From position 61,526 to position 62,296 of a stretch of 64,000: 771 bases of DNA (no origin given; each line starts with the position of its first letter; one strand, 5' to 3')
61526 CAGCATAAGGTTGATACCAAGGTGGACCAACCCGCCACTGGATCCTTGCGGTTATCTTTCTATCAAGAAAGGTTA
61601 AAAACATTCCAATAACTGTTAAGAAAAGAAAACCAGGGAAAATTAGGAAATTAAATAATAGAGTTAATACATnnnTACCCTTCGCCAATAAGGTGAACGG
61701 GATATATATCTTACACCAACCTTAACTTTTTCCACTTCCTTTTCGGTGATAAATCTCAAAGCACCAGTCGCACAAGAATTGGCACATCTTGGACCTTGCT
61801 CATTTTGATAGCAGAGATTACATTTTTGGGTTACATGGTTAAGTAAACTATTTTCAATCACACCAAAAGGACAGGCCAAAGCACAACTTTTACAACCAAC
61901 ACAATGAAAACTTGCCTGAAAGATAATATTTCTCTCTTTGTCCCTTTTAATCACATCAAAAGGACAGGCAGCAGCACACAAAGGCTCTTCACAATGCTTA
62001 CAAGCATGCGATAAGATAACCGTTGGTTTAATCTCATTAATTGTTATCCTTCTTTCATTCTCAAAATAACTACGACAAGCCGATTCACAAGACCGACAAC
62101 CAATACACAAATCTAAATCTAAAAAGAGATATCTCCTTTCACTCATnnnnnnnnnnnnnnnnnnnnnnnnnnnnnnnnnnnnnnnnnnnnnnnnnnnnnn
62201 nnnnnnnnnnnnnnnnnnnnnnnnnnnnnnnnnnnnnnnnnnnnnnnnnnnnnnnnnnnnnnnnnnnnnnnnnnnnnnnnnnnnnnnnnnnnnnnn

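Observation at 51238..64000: Membrane-bound group-4 [NiFe] hydrogenase with Mrp antiporter, Mo-enzyme-like and FNR-like subunits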

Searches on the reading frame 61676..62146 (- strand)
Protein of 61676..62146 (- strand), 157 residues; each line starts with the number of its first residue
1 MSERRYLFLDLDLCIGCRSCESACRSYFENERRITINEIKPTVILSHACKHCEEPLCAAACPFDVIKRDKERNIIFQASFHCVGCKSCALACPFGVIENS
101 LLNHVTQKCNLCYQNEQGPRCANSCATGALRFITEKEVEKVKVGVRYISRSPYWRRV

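Call 5: search_protein_families(library=pfam, proteins=[window:61676-62146:-], max_evalue=0.01)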
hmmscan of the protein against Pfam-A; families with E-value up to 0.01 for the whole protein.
window:61676-62146:- (157 aa): 13 families
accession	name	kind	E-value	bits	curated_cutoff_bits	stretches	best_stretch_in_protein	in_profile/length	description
PF13247.11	Fer4_11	-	2.1e-14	54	26.2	1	44-132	5-97/100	4Fe-4S dicluster domain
PF12838.12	Fer4_7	-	1.6e-11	45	27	2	49-96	2-52/52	4Fe-4S dicluster domain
PF12837.12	Fer4_6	-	6.3e-11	42.1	25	3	82-97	9-24/24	4Fe-4S binding domain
PF00037.32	Fer4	-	1.5e-10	40.8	21.1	2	82-98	8-24/24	4Fe-4S binding domain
PF13187.11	Fer4_9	-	8.6e-10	38.9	27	3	48-96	1-51/52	4Fe-4S dicluster domain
PF12797.12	Fer4_2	-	1e-09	38.1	24.5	2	7-24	3-20/22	4Fe-4S binding domain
PF13237.11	Fer4_10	-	3.8e-08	33.6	25.5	1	44-93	4-53/53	4Fe-4S dicluster domain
PF12800.12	Fer4_4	-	6.9e-07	29.5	24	2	12-25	2-15/17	4Fe-4S binding domain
PF14697.11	Fer4_21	-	3.1e-06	27.7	35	2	44-97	3-57/59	4Fe-4S dicluster domain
PF13484.11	Fer4_16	-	5e-06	27.6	30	0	81-109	1-27/66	4Fe-4S double cluster binding domain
PF25160.1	LdpA_Fe-S-bd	-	0.0013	18.9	27.6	1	51-99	4-45/49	LdpA Fe-S cluster-binding domain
PF12798.12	Fer4_3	-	0.0023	19.1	27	0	82-95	1-14/15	4Fe-4S binding domain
PF13183.11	Fer4_8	-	0.0028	18.6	27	0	11-65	2-68/68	4Fe-4S dicluster domain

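Call 8: search_protein_families(library=ncbifam, proteins=[window:61676-62146:-], max_evalue=0.01)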
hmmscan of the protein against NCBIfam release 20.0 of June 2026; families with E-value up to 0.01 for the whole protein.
window:61676-62146:- (157 aa): 48 families (the best 25 are shown)
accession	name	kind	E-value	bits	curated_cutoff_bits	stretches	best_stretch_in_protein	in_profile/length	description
NF009408.0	PRK12769.1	equivalog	8.1e-23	80.4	1003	1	5-142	3-154/659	formate-dependent uric acid utilization protein AegA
NF009451.0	PRK12809.1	equivalog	8.6e-22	77.2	1154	1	11-144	9-148/639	formate-dependent uric acid utilization protein YgfT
NF007658.0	PRK10330.1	equivalog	3.3e-20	72.3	260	2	5-98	3-105/181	electron transport protein HydN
TIGR02951.1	DMSO_dmsB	equivalog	3.7e-20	72.6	214.1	1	43-138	58-156/161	DMSO/selenate family reductase complex B subunit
NF045715.1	sulf_resp_HmcB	equivalog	2.4e-18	66.3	420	1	40-141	98-204/307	sulfate respiration complex iron-sulfur protein HmcB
NF008134.0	PRK10882.1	equivalog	3e-18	66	263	1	46-138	110-211/329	hydrogenase 2 operon protein HybA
TIGR01582.1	FDH-beta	equivalog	2.4e-17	63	334.7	2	44-140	88-187/283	formate dehydrogenase subunit beta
NF045766.1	PhenlGlyoxDHPadI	equivalog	6.5e-16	58.1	700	1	9-138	9-141/443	NADH-dependent phenylglyoxylate dehydrogenase subunit beta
NF007382.0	PRK09898.1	equivalog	8.9e-16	58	213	1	46-138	120-206/208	ferredoxin-like protein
TIGR03149.1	cyt_nit_nrfC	equivalog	9.5e-15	54.6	377.6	1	6-133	39-182/225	cytochrome c nitrite reductase Fe-S protein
TIGR03478.1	DMSO_red_II_bet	subfamily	8.1e-14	51.3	480.7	1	45-133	127-217/321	DMSO reductase family type II enzyme, iron-sulfur subunit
NF038355.1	FDH3_beta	equivalog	9.3e-14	51.9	240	1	7-98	5-102/180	formate dehydrogenase FDH3 subunit beta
NF011569.0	PRK14993.1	equivalog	5.6e-12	45.6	416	1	4-134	43-186/244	tetrathionate reductase subunit TtrB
NF042979.1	EthbenzDh_ebdB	equivalog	3.7e-11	42.5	740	1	45-126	149-229/354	ethylbenzene dehydrogenase subunit beta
NF041715.1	arsenate_red_ArrB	equivalog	3.8e-11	43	450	1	8-99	6-106/233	arsenate respiratory reductase iron-sulfur subunit ArrB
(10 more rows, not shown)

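Call 9: find_encoding_contigs(protein=window:61676-62146:-, flank=10000, max_places=6)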
Protein window:61676-62146:- (157 aa): 23 contigs read that carry it; 6 places shown.
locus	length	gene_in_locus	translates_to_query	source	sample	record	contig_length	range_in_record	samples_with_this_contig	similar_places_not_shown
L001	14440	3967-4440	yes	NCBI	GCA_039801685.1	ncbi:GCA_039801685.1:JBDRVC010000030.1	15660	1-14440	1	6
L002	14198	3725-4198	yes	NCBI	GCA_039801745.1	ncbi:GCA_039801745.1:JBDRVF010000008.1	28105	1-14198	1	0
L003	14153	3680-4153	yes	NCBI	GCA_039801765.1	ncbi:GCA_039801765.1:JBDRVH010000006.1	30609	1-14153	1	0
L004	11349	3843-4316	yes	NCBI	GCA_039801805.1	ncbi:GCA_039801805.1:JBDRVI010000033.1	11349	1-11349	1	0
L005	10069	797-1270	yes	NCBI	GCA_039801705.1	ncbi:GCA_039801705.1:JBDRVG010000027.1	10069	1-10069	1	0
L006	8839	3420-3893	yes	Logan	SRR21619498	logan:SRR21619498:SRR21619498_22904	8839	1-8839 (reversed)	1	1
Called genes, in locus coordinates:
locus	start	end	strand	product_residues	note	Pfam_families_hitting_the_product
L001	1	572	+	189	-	?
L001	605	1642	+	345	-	PF17179:Fer4_22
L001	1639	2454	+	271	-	PF00175:NAD_binding_1, PF10418:DHODB_Fe-S_bind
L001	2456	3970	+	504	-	-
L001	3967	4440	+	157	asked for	PF12797:Fer4_2 (faint), PF00037:Fer4 (faint), PF12837:Fer4_6 (faint), PF14697:Fer4_21 (faint), PF13237:Fer4_10 (weak), PF13247:Fer4_11, PF12838:Fer4_7 (weak), PF13187:Fer4_9 (weak), +2 more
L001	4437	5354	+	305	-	PF00146:NADHdh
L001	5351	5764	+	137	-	PF01058:Oxidored_q6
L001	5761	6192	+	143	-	PF00329:Complex1_30kDa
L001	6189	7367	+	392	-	PF00374:NiFeSe_Hases, PF00346:Complex1_49kDa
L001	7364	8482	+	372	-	PF00361:Proton_antipo_M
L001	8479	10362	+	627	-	PF00361:Proton_antipo_M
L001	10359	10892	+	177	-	PF00499:Oxidored_q3 (weak), PF13244:MbhD, PF20501:MbhE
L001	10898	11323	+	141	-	PF04039:MnhB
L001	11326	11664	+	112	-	PF00420:Oxidored_q2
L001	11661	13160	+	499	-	PF00662:Proton_antipo_N (weak), PF10125:NADHdeh_related (weak), PF00361:Proton_antipo_M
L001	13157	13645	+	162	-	PF01899:MNHE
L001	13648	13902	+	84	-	PF04066:MrpF_PhaF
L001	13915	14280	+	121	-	PF03334:PhaG_MnhG_YufB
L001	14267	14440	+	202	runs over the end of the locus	PF12838:Fer4_7 (weak), PF12797:Fer4_2 (weak), PF00037:Fer4, PF12837:Fer4_6 (weak), PF13237:Fer4_10, PF14697:Fer4_21 (weak), PF12838:Fer4_7, PF13187:Fer4_9 (weak), +1 more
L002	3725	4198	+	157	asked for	PF12797:Fer4_2 (faint), PF00037:Fer4 (faint), PF12837:Fer4_6 (faint), PF14697:Fer4_21 (faint), PF13237:Fer4_10 (weak), PF13247:Fer4_11, PF12838:Fer4_7 (weak), PF13187:Fer4_9 (weak), +2 more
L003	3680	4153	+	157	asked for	PF12797:Fer4_2 (faint), PF00037:Fer4 (faint), PF12837:Fer4_6 (faint), PF14697:Fer4_21 (faint), PF13237:Fer4_10 (weak), PF13247:Fer4_11, PF12838:Fer4_7 (weak), PF13187:Fer4_9 (weak), +2 more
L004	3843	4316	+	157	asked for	PF12797:Fer4_2 (faint), PF00037:Fer4 (faint), PF12837:Fer4_6 (faint), PF14697:Fer4_21 (faint), PF13237:Fer4_10 (weak), PF13247:Fer4_11, PF12838:Fer4_7 (weak), PF13187:Fer4_9 (weak), +2 more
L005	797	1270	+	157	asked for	PF12797:Fer4_2 (faint), PF00037:Fer4 (faint), PF12837:Fer4_6 (faint), PF14697:Fer4_21 (faint), PF13237:Fer4_10 (weak), PF13247:Fer4_11, PF12838:Fer4_7 (weak), PF13187:Fer4_9 (weak), +2 more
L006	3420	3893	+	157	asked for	PF12797:Fer4_2 (faint), PF00037:Fer4 (faint), PF12837:Fer4_6 (faint), PF14697:Fer4_21 (faint), PF13237:Fer4_10 (weak), PF13247:Fer4_11, PF12838:Fer4_7 (weak), PF13187:Fer4_9 (weak), +2 more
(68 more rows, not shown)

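Call 24: search_protein_families(library=ncbifam, proteins=[L001:605-1639:+, L001:1639-2451:+], max_evalue=0.00001)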
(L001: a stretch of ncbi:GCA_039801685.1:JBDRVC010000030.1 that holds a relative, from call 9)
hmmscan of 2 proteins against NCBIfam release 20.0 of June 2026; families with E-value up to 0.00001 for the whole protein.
L001:605-1639:+ (345 aa): 4 families
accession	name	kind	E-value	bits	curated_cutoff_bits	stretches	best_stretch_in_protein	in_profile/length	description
NF040829.1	sulfhyd_ShyB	equivalog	2e-34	119.1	690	1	45-342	39-326/334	NAD(P)-dependent hydrogenase/sulfhydrogenase 2 subunit beta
NF040833.1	sulfhyd_HydB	equivalog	1.4e-29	103.1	750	1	53-340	48-330/367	NADPH-dependent hydrogenase/sulfhydrogenase 1 subunit beta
TIGR02910.1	sulfite_red_A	equivalog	4.6e-24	85.3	323.15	1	3-341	3-322/334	anaerobic sulfite reductase subunit AsrA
NF004898.0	PRK06259.1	equivalog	3.9e-06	25.8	385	0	213-257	105-149/488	fumarate reductase (CoM/CoB) subunit TfrB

L001:1639-2451:+ (271 aa): 24 families
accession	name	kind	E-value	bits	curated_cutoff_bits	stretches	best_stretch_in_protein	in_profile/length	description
NF006220.0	PRK08345.1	subfamily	4e-62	210.1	395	1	5-263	8-287/294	cytochrome-c3 hydrogenase subunit gamma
TIGR02911.1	sulfite_red_B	equivalog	9e-61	205.2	288.6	1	5-266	3-259/261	anaerobic sulfite reductase subunit AsrB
NF040830.1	sulfhyd_ShyC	equivalog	7.1e-51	173.1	600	1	5-262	4-280/288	NAD(P)-dependent hydrogenase/sulfhydrogenase 2 subunit gamma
NF000796.0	PRK00054.1-1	equivalog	2.1e-48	164.8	224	1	7-265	3-237/254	dihydroorotate dehydrogenase electron transfer subunit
NF040835.1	sulfhyd_HydG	equivalog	2.9e-47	161.3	650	1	19-263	29-284/292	NADPH-dependent hydrogenase/sulfhydrogenase 1 subunit gamma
NF000798.0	PRK00054.1-3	equivalog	3.9e-29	102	219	1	24-263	20-242/244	dihydroorotate dehydrogenase electron transfer subunit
NF000799.0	PRK00054.1-4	equivalog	8.8e-22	77.4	314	1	61-263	61-256/258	dihydroorotate dehydrogenase electron transfer subunit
NF004862.0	PRK06222.1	subfamily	1.4e-21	77.3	220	1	37-258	30-243/281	sulfide/dihydroorotate dehydrogenase-like FAD/NAD-binding protein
NF009414.0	PRK12778.1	equivalog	2.4e-20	72.4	1103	1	56-258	50-243/752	bifunctional dihydroorotate dehydrogenase B NAD binding subunit/NADPH-dependent glutamate synthase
NF058606.1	GlBtMonoRdsGbcB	equivalog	6.2e-18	64.8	500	1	11-220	17-235/362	glycine betaine monooxygenase reductase subunit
NF000797.0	PRK00054.1-2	equivalog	6.8e-18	64.9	270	1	11-259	18-261/267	dihydroorotate dehydrogenase electron transfer subunit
TIGR01941.1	nqrF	equivalog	8.1e-18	64.5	295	1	70-227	237-399/405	NADH:ubiquinone reductase (Na(+)-transporting) subunit F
NF040810.1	BenC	equivalog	4.1e-17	62.3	430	1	10-228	107-327/333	benzoate 1,2-dioxygenase electron transfer component BenC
NF045803.1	MethMoxFADbindMmoC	equivalog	7.2e-16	57.9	500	1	30-228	135-337/343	aromatic/alkene monooxygenase hydroxylase FAD-binding subunit MmoC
NF005963.0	PRK08051.1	equivalog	5.9e-15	55.2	230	1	7-227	3-226/233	NAD(P)H-flavin reductase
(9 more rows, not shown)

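Call 35: search_protein_families(library=pfam, proteins=[L001:3-569:+], max_evalue=0.001)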
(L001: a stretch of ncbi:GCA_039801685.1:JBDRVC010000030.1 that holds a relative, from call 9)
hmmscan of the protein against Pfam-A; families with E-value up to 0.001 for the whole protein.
L001:3-569:+ (189 aa): 0 families

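Call 56: search_solved_structures(query=L001:1639-2451:+, max_evalue=0.00001, show_alignments=1)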
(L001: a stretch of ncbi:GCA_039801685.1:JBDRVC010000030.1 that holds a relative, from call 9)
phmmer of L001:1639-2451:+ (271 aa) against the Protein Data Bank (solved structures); distinct sequences matched with E-value up to 0.00001: 49.
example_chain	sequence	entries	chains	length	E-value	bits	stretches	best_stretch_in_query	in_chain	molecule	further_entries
9nez_C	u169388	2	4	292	3.6e-45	157.6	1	10-263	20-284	Sulfhydrogenase 1 subunit gamma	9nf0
5ksw_B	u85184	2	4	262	5.1e-19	71.8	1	25-260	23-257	Dihydroorotate dehydrogenase B (NAD(+)), electron transfer subunit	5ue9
1ep1_B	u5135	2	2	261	6.8e-18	68.1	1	56-261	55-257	DIHYDROOROTATE DEHYDROGENASE B (PYRK SUBUNIT)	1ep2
1ep3_B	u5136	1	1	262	6.9e-18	68.1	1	56-261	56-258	DIHYDROOROTATE DEHYDROGENASE B (PYRK SUBUNIT)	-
7qu3_A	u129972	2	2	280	1.1e-17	67.4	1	72-228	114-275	Na(+)-translocating NADH-quinone reductase subunit F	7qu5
7qty_A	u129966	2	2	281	2.3e-16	63.1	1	74-228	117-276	Na(+)-translocating NADH-quinone reductase subunit F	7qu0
4ylf_A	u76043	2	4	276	3.2e-15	59.3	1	36-263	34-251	Dihydroorotate dehydrogenase B (NAD(+)), electron transfer subunit homolog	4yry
8ad3_A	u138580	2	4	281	5.5e-15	58.6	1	73-228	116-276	Na(+)-translocating NADH-quinone reductase subunit F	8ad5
4u9u_A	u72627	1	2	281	5.9e-15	58.5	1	73-228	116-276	Na(+)-translocating NADH-quinone reductase subunit F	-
8ad4_A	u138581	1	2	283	6e-15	58.4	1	73-228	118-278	Na(+)-translocating NADH-quinone reductase subunit F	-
4uaj_A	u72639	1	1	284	6.1e-15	58.4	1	73-228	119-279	Na(+)-translocating NADH-quinone reductase subunit F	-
7xk3_F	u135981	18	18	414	1.1e-14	57.6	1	73-228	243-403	Na(+)-translocating NADH-quinone reductase subunit F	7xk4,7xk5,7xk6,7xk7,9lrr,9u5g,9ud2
8a1t_F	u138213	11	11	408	1.1e-14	57.5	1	73-228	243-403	Na(+)-translocating NADH-quinone reductase subunit F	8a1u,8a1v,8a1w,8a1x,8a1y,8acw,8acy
7c3a_A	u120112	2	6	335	9.9e-13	51.2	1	11-227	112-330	Ferredoxin reductase component of carbazole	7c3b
2r6h_A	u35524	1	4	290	1.6e-12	50.5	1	70-196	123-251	NADH:ubiquinone oxidoreductase, Na translocating, F subunit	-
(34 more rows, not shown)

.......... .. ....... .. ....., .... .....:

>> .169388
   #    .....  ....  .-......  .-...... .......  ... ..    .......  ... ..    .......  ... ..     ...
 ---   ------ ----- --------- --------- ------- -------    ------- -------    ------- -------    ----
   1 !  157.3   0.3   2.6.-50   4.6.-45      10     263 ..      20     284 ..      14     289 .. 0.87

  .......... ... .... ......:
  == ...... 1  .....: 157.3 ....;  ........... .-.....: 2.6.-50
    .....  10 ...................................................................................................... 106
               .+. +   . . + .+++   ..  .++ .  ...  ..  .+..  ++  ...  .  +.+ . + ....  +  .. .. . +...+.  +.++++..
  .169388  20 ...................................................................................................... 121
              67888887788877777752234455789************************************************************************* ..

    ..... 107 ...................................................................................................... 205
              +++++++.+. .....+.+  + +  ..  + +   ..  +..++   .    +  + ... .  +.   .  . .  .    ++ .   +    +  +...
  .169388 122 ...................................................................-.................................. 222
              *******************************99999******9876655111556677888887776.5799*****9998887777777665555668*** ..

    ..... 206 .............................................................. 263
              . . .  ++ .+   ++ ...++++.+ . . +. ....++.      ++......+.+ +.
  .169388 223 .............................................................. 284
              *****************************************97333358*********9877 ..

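Call 57: search_solved_structures(query=L001:605-1639:+, max_evalue=0.01, show_alignments=1)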
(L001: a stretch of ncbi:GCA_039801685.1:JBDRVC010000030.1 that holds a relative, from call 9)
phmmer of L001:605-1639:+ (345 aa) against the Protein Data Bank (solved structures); distinct sequences matched with E-value up to 0.01: 3.
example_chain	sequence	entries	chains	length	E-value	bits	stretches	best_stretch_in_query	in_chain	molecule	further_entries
9nez_B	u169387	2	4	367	3.7e-25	91.7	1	57-337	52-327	Sulfhydrogenase 1 subunit beta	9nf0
9t1s_M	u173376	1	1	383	1.6e-07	33.7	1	171-260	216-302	formate dehydrogenase (coenzyme F420)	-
8rvu_E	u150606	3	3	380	4.8e-07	32.2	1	167-267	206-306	Formate dehydrogenase, beta subunit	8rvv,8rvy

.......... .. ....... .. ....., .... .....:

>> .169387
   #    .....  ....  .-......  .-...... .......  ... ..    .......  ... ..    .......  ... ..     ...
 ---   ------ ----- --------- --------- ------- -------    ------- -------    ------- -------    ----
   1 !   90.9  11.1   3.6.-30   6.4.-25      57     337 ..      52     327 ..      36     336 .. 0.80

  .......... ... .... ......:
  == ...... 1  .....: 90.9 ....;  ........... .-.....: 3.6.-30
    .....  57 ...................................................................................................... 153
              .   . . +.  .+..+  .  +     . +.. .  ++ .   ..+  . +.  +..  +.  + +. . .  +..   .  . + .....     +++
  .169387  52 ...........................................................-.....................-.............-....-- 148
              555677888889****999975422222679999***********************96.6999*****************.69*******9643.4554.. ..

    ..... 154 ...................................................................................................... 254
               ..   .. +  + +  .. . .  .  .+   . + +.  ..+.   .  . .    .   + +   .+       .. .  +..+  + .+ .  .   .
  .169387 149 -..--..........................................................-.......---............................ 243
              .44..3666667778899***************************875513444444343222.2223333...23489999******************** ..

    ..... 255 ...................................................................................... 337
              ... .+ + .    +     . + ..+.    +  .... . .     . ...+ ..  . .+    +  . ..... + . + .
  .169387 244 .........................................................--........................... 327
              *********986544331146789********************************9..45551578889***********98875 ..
